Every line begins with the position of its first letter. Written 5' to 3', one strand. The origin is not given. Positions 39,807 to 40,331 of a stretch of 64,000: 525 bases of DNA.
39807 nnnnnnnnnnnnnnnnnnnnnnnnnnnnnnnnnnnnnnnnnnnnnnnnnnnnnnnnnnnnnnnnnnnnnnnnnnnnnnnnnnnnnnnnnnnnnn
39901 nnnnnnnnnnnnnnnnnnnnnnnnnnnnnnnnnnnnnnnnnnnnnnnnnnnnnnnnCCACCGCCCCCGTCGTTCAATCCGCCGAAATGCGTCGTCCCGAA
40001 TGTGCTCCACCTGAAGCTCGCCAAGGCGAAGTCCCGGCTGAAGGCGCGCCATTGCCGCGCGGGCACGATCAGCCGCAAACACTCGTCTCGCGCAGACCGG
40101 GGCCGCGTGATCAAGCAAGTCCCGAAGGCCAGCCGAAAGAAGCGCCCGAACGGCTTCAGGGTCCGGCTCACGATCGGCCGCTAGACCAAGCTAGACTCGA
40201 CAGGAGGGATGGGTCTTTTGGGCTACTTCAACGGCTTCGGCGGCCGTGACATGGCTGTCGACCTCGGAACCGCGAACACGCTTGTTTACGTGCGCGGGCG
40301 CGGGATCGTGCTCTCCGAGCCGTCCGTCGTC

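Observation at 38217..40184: Orphan peptide-type solute-binding protein fused via polyproline to a PASTA-like domain, immediately upstream of mreBCD-mrdA-rodA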

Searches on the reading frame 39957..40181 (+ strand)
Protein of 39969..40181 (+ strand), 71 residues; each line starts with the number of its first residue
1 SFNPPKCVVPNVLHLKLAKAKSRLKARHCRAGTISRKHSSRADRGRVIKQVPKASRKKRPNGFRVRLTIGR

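Call 6: search_protein_families(library=pfam, proteins=[window:39969-40181:+], max_evalue=10)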
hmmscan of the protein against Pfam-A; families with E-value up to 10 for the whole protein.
window:39969-40181:+ (71 aa): 1 family
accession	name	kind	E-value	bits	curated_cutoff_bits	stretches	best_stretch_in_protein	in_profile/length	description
PF03793.24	PASTA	-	6.1e-08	32.9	23.2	1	9-70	3-63/64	PASTA domain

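Call 7: search_protein_families(library=ncbifam, proteins=[window:39969-40181:+], max_evalue=10)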
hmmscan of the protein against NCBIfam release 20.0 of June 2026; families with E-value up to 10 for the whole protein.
window:39969-40181:+ (71 aa): 1 family
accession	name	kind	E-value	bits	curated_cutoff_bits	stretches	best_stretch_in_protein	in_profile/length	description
NF033483.0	PknB_PASTA_kin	equivalog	6.8e-06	25.4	450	1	5-69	431-494/563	Stk1 family PASTA domain-containing Ser/Thr kinase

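Call 29: search_solved_structures(query=window:39969-40181:+, max_evalue=10, show_alignments=3)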
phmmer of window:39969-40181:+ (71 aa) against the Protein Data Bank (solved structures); distinct sequences matched with E-value up to 10: 3.
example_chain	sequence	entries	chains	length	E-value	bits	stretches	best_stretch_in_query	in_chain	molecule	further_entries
3m9g_A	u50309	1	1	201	1.6e-07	34.9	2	3-55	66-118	Protein kinase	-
3py9_A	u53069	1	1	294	6.8e-07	32.9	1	3-55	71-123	Protein kinase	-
9jsa_A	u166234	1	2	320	0.68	14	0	18-46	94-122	Outer Surface Protein A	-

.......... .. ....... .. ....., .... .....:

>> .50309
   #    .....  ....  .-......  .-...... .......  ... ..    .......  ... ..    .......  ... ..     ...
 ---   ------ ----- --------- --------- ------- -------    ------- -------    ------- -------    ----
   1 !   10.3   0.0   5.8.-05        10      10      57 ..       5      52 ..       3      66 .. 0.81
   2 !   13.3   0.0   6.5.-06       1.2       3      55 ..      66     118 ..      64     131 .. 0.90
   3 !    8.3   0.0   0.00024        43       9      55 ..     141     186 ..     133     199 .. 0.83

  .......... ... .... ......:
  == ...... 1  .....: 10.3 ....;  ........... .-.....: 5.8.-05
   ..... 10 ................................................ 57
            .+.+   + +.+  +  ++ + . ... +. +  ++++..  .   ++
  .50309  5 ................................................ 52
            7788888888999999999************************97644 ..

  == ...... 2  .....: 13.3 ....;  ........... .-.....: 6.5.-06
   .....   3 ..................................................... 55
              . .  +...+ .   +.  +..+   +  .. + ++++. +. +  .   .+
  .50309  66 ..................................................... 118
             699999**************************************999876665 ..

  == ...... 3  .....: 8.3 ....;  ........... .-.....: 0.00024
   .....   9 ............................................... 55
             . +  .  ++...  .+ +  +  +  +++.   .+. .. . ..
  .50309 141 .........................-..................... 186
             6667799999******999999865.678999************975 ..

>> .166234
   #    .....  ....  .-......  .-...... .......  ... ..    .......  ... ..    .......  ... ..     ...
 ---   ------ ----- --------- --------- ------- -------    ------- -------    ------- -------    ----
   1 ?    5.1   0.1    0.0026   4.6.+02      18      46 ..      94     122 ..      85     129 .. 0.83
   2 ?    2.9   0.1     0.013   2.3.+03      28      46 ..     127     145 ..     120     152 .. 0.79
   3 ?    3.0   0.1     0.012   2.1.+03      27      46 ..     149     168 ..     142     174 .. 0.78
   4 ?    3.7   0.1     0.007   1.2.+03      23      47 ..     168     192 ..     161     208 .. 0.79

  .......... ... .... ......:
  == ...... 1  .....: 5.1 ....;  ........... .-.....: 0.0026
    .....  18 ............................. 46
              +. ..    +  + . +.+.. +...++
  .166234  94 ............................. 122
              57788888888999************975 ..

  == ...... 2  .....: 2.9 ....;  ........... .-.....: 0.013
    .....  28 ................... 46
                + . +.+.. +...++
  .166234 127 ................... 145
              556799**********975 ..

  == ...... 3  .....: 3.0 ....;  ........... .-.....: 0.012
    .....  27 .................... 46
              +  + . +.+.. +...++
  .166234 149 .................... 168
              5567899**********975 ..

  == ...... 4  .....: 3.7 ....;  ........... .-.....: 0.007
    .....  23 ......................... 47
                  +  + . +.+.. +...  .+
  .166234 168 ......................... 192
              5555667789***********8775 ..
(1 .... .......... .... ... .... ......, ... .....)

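Call 31: find_homologous_proteins(query=A2, max_evalue=0.000001)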
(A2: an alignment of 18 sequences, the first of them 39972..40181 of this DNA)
Query A2 (18 sequences) (70 aa, profile of the alignment): 700 proteins with E <= 0.000001 among 8000 candidates; the best 120 are listed.
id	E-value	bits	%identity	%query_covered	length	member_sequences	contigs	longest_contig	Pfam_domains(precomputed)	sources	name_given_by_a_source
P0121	2.9e-25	106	50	91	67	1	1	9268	PF03793.25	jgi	jgi:beta-lactam-binding protein with PASTA domain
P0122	2.1e-24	103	47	91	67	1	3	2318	PF03793.25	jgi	jgi:beta-lactam-binding protein with PASTA domain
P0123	8.0e-24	101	47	91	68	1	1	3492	PF03793.25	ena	-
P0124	1.1e-23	101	47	81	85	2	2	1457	PF03793.25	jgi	jgi:beta-lactam-binding protein with PASTA domain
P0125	2.0e-23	100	47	96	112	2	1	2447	PF03793.25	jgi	jgi:beta-lactam-binding protein with PASTA domain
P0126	3.8e-23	99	45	100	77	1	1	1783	PF03793.25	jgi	jgi:beta-lactam-binding protein with PASTA domain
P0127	5.0e-23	99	47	97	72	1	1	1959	PF03793.25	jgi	jgi:beta-lactam-binding protein with PASTA domain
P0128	1.6e-22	97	49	90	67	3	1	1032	PF03793.25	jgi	jgi:beta-lactam-binding protein with PASTA domain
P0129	1.8e-22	97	42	94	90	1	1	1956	PF03793.25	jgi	jgi:serine/threonine-protein kinase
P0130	1.8e-22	97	48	99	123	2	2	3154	PF03793.25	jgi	jgi:PASTA domain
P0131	1.9e-22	97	45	73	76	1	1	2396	PF03793.25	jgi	jgi:beta-lactam-binding protein with PASTA domain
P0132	2.1e-22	97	42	97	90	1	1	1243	PF03793.25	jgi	jgi:beta-lactam-binding protein with PASTA domain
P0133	2.4e-22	96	40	93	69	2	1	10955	PF03793.25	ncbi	ncbi:MAG TPA: PASTA domain-containing protein, partial [Gaiellaceae bacterium]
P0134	3.4e-22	96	53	79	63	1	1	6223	PF03793.25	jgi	jgi:beta-lactam-binding protein with PASTA domain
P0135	3.5e-22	96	48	94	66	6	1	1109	PF03793.25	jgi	jgi:beta-lactam-binding protein with PASTA domain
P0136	4.1e-22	96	36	96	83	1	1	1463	PF03793.25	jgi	jgi:beta-lactam-binding protein with PASTA domain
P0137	4.3e-22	96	52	94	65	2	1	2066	PF03793.25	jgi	jgi:beta-lactam-binding protein with PASTA domain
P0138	4.8e-22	96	51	93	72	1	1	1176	PF03793.25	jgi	jgi:beta-lactam-binding protein with PASTA domain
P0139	5.5e-22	95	41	94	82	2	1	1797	PF03793.25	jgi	jgi:beta-lactam-binding protein with PASTA domain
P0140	6.5e-22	95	48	96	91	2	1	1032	PF03793.25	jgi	jgi:beta-lactam-binding protein with PASTA domain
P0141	6.7e-22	95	44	94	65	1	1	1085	PF03793.25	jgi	jgi:beta-lactam-binding protein with PASTA domain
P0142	6.8e-22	95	38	97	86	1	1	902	PF03793.25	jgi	jgi:serine/threonine-protein kinase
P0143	6.9e-22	95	43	97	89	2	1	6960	PF03793.25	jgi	jgi:beta-lactam-binding protein with PASTA domain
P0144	7.3e-22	95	50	94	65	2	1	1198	PF03793.25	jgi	jgi:beta-lactam-binding protein with PASTA domain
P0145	7.8e-22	95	42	94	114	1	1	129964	PF03793.25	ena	-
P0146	8.0e-22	95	52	94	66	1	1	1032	PF03793.25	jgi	jgi:beta-lactam-binding protein with PASTA domain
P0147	8.2e-22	95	41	90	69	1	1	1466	PF03793.25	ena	-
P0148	8.6e-22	95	50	94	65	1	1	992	PF03793.25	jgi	jgi:beta-lactam-binding protein with PASTA domain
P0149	9.2e-22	95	48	94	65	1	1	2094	PF03793.25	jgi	jgi:beta-lactam-binding protein with PASTA domain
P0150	1.0e-21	94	42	93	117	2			PF03793.25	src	-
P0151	1.0e-21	94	49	93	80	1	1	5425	PF03793.25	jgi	jgi:beta-lactam-binding protein with PASTA domain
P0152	1.5e-21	94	45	91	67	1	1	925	PF03793.25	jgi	jgi:beta-lactam-binding protein with PASTA domain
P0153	1.9e-21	94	45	94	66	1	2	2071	PF03793.25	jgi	jgi:beta-lactam-binding protein with PASTA domain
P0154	2.0e-21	94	45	94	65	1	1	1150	PF03793.25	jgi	jgi:beta-lactam-binding protein with PASTA domain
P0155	2.2e-21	93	44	94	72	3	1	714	PF03793.25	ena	-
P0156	3.3e-21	93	43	73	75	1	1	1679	PF03793.25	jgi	-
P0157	3.4e-21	93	42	93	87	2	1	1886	PF03793.25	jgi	jgi:beta-lactam-binding protein with PASTA domain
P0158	4.1e-21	93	40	97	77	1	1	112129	PF03793.25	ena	-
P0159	4.6e-21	92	47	94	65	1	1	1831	PF03793.25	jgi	jgi:beta-lactam-binding protein with PASTA domain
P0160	5.1e-21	92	48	94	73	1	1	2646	PF03793.25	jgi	jgi:beta-lactam-binding protein with PASTA domain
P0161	5.3e-21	92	45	96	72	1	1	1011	PF03793.25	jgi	jgi:beta-lactam-binding protein with PASTA domain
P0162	6.0e-21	92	43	90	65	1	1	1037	PF03793.25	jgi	jgi:beta-lactam-binding protein with PASTA domain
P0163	6.1e-21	92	39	96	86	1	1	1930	PF03793.25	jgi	-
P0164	6.2e-21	92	45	94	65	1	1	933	PF03793.25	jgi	jgi:beta-lactam-binding protein with PASTA domain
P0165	6.5e-21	92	55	94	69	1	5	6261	PF03793.25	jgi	jgi:eukaryotic-like serine/threonine-protein kinase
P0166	6.6e-21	92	50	91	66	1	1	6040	PF03793.25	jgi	jgi:beta-lactam-binding protein with PASTA domain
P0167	6.7e-21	92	58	94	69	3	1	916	PF03793.25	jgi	-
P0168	8.3e-21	92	47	97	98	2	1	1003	PF03793.25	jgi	jgi:beta-lactam-binding protein with PASTA domain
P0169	8.3e-21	92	48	90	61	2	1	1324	PF03793.25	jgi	jgi:beta-lactam-binding protein with PASTA domain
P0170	8.9e-21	91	48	91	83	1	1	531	PF03793.25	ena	-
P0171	1.0e-20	91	39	91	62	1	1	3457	PF03793.25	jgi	jgi:beta-lactam-binding protein with PASTA domain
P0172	1.0e-20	91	44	91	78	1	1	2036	PF03793.25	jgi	jgi:eukaryotic-like serine/threonine-protein kinase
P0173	1.2e-20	91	48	94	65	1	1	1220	PF03793.25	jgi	jgi:beta-lactam-binding protein with PASTA domain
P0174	1.3e-20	91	41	94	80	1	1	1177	PF03793.25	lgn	-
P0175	1.5e-20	91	40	90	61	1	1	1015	PF03793.25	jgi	jgi:beta-lactam-binding protein with PASTA domain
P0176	1.5e-20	91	42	93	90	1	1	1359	PF03793.25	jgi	jgi:beta-lactam-binding protein with PASTA domain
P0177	1.5e-20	91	51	93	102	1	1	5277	PF03793.25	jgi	jgi:hypothetical protein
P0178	1.5e-20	91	52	93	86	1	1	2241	PF03793.25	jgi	jgi:beta-lactam-binding protein with PASTA domain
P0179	1.6e-20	91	45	90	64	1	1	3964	PF03793.25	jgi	jgi:serine/threonine-protein kinase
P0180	1.7e-20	91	37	100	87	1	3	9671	PF03793.25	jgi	jgi:beta-lactam-binding protein with PASTA domain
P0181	1.8e-20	90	46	96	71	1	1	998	PF03793.25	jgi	jgi:beta-lactam-binding protein with PASTA domain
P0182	1.9e-20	90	39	100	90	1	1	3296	PF03793.25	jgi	jgi:serine/threonine-protein kinase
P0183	2.0e-20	90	45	94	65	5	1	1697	PF03793.25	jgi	jgi:beta-lactam-binding protein with PASTA domain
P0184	2.2e-20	90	40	97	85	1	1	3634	PF03793.25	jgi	jgi:beta-lactam-binding protein with PASTA domain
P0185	2.7e-20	90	34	96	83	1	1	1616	PF03793.25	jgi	jgi:serine/threonine-protein kinase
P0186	2.8e-20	90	44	91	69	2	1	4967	PF03793.25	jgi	jgi:beta-lactam-binding protein with PASTA domain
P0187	2.8e-20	90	40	96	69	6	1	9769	PF03793.25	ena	-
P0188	2.9e-20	90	42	91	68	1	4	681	PF03793.25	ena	-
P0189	3.3e-20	90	41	100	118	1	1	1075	PF18998.7,PF03793.25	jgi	jgi:beta-lactam-binding protein with PASTA domain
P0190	3.3e-20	90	40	93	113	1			PF00801.27,PF03793.25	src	-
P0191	3.3e-20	90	48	94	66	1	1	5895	PF03793.25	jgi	-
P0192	3.6e-20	90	46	97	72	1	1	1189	PF03793.25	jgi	jgi:beta-lactam-binding protein with PASTA domain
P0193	3.7e-20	89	77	100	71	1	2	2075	PF03793.25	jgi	jgi:beta-lactam-binding protein with PASTA domain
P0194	3.7e-20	89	44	94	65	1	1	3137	PF03793.25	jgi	jgi:beta-lactam-binding protein with PASTA domain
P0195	3.8e-20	89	50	94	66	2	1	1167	PF03793.25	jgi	jgi:beta-lactam-binding protein with PASTA domain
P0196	4.2e-20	89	43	87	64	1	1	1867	PF03793.25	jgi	jgi:beta-lactam-binding protein with PASTA domain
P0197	4.4e-20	89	43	97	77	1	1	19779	PF03793.25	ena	-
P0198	4.5e-20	89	48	91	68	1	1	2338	PF03793.25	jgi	jgi:serine/threonine-protein kinase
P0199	4.7e-20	89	45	94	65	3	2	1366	PF03793.25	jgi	jgi:beta-lactam-binding protein with PASTA domain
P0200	5.4e-20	89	45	91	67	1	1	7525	PF03793.25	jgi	jgi:beta-lactam-binding protein with PASTA domain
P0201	5.6e-20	89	41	73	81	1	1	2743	PF03793.25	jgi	jgi:beta-lactam-binding protein with PASTA domain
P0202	5.6e-20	89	41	94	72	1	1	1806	PF03793.25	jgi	jgi:beta-lactam-binding protein with PASTA domain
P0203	5.7e-20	89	50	86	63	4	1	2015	PF03793.25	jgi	-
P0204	5.8e-20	89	48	94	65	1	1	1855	PF03793.25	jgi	jgi:beta-lactam-binding protein with PASTA domain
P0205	6.1e-20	89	40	96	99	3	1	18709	PF03793.25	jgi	jgi:eukaryotic-like serine/threonine-protein kinase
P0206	6.1e-20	89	40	90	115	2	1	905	PF03793.25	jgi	jgi:beta-lactam-binding protein with PASTA domain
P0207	6.2e-20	89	37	81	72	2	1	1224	PF03793.25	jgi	jgi:beta-lactam-binding protein with PASTA domain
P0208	6.5e-20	89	40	90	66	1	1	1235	PF03793.25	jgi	jgi:beta-lactam-binding protein with PASTA domain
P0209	6.8e-20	89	36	84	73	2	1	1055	PF03793.25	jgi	jgi:beta-lactam-binding protein with PASTA domain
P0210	6.9e-20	89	43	97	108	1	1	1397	PF03793.25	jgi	jgi:beta-lactam-binding protein with PASTA domain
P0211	6.9e-20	89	48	91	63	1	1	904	PF03793.25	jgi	jgi:beta-lactam-binding protein with PASTA domain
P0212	7.1e-20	89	40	69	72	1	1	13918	PF03793.25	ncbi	ncbi:MAG: PASTA domain-containing protein, partial [Gaiellaceae bacterium]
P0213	8.3e-20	88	39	94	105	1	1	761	PF03793.25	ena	-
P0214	1.0e-19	88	55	60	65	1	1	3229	PF03793.25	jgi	jgi:beta-lactam-binding protein with PASTA domain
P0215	1.0e-19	88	50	66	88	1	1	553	PF03793.25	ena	-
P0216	1.0e-19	88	50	94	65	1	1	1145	PF03793.25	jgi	jgi:beta-lactam-binding protein with PASTA domain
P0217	1.1e-19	88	49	90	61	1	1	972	PF03793.25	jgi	jgi:beta-lactam-binding protein with PASTA domain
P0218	1.1e-19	88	48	91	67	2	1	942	PF03793.25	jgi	-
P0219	1.1e-19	88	34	97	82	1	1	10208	PF03793.25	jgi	jgi:beta-lactam-binding protein with PASTA domain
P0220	1.1e-19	88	42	93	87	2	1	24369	PF03793.25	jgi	jgi:beta-lactam-binding protein with PASTA domain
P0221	1.1e-19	88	36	94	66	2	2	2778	PF03793.25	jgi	jgi:beta-lactam-binding protein with PASTA domain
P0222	1.2e-19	88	40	93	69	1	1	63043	PF03793.25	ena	-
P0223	1.2e-19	88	50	86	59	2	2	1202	PF03793.25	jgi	-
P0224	1.2e-19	88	45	94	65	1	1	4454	PF03793.25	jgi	-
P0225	1.3e-19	88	73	91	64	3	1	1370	PF03793.25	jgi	jgi:beta-lactam-binding protein with PASTA domain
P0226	1.3e-19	88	-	-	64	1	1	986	PF03793.25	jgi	jgi:beta-lactam-binding protein with PASTA domain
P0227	1.4e-19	88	40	96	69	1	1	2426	PF03793.25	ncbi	ncbi:MAG TPA: PASTA domain-containing protein, partial [Gaiellaceae bacterium]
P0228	1.4e-19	88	46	93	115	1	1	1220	PF18998.7,PF03793.25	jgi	-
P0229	1.5e-19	88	41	90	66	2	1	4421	PF03793.25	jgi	jgi:beta-lactam-binding protein with PASTA domain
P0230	1.5e-19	88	70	91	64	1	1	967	PF03793.25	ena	-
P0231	1.6e-19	87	46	93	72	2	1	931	PF03793.25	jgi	jgi:beta-lactam-binding protein with PASTA domain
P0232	1.6e-19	87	73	91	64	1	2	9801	PF03793.25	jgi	jgi:beta-lactam-binding protein with PASTA domain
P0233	1.6e-19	87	77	91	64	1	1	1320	PF03793.25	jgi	jgi:beta-lactam-binding protein with PASTA domain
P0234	1.6e-19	87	36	99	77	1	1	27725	PF03793.25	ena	-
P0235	1.6e-19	87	41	91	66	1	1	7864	PF03793.25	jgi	jgi:beta-lactam-binding protein with PASTA domain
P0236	1.7e-19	87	43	67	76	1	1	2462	PF03793.25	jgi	jgi:eukaryotic-like serine/threonine-protein kinase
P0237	1.7e-19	87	43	93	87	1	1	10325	PF03793.25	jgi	jgi:beta-lactam-binding protein with PASTA domain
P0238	1.7e-19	87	74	97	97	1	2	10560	PF03793.25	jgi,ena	jgi:beta-lactam-binding protein with PASTA domain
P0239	1.7e-19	87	48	94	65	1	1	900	PF03793.25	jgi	-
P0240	1.8e-19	87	69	91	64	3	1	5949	PF03793.25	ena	-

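Call 38: find_encoding_contigs(protein=P0145, flank=6000, max_places=2)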
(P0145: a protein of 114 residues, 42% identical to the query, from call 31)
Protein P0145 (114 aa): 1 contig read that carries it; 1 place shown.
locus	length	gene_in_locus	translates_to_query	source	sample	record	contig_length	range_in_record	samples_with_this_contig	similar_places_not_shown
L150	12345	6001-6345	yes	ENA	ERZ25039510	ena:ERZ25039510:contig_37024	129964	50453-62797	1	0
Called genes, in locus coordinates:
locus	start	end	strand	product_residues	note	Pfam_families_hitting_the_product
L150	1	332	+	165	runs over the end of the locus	-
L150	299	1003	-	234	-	PF01078:Mg_chelatase, PF00493:MCM, PF13335:Mg_chelatase_C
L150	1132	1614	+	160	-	-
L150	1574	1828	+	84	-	-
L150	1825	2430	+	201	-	-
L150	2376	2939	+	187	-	-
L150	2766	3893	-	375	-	PF01555:N6_N4_Mtase (weak)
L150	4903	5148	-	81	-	-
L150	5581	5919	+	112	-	PF03160:Calx-beta (weak)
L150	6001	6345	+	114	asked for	PF03793:PASTA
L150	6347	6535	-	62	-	PF02021:UPF0102 (weak)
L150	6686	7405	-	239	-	PF01351:RNase_HII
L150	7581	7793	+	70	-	-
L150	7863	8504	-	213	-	PF10502:Peptidase_S26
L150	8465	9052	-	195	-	PF01746:tRNA_m1G_MT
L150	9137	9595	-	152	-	PF01782:RimM, PF05239:PRC (faint), PF24986:PRC_RimM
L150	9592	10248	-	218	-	PF00149:Metallophos, PF12850:Metallophos_2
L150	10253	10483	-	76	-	PF13083:KH_KhpA-B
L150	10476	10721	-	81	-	PF00886:Ribosomal_S16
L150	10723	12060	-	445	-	PF02881:SRP54_N, PF06414:Zeta_toxin (weak), PF13401:AAA_22, PF00448:SRP54, PF02978:SRP_SPB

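Call 45: predict_structure(alignment_id=A3)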
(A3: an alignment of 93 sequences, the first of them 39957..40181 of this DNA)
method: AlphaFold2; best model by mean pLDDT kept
length: 75 residues; sequences in the alignment: 93
mean_pLDDT: 88.5   pTM: 0.67
mean pLDDT of the five models: 88.5, 88.2, 87.5, 87.2, 85.3
residues with pLDDT >= 90: 47; 70-90: 26; 50-70: 2; < 50: 0
segments of 3 or more residues with pLDDT < 50: none
pLDDT, mean of each block of 10 residues (from residue 1): 75 92 92 92 88 89 88 93
secondary structure, 60 per line:
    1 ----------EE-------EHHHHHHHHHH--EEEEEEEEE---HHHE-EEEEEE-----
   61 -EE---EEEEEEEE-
elements in order: H21-30 E33-41 E50-55 E67-74

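Call 47: search_protein_representatives(alignment_id=A3)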
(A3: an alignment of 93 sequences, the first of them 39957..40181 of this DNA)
Query: 93 sequences, 93 profile positions. Proteins with E-value up to 0.001 (for the whole library): 32017; up to 1e-10: 14712; up to 1e-30: 1235. The best 150 are listed.
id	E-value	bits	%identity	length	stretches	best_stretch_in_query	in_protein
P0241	0.0e+00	1257.2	-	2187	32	25-92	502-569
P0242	0.0e+00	1009.0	-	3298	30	27-91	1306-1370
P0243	2.6e-293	963.1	-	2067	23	17-90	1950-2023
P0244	1.0e-253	836.2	-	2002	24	25-91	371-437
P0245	9.4e-248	817.1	-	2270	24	25-90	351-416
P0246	6.8e-240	791.9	-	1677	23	26-90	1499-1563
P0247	7.4e-217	718.0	-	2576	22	25-91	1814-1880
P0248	1.9e-208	691.1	-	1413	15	27-92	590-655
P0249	2.7e-196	652.1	-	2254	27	56-91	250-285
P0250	4.8e-194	644.9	-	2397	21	27-91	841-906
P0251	2.0e-191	636.5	-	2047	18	26-91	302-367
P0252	3.9e-181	603.6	-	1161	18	27-91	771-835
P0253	1.6e-172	575.9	-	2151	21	26-92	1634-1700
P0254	2.1e-170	569.1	-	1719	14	28-91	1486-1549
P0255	1.2e-168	563.5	-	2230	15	25-91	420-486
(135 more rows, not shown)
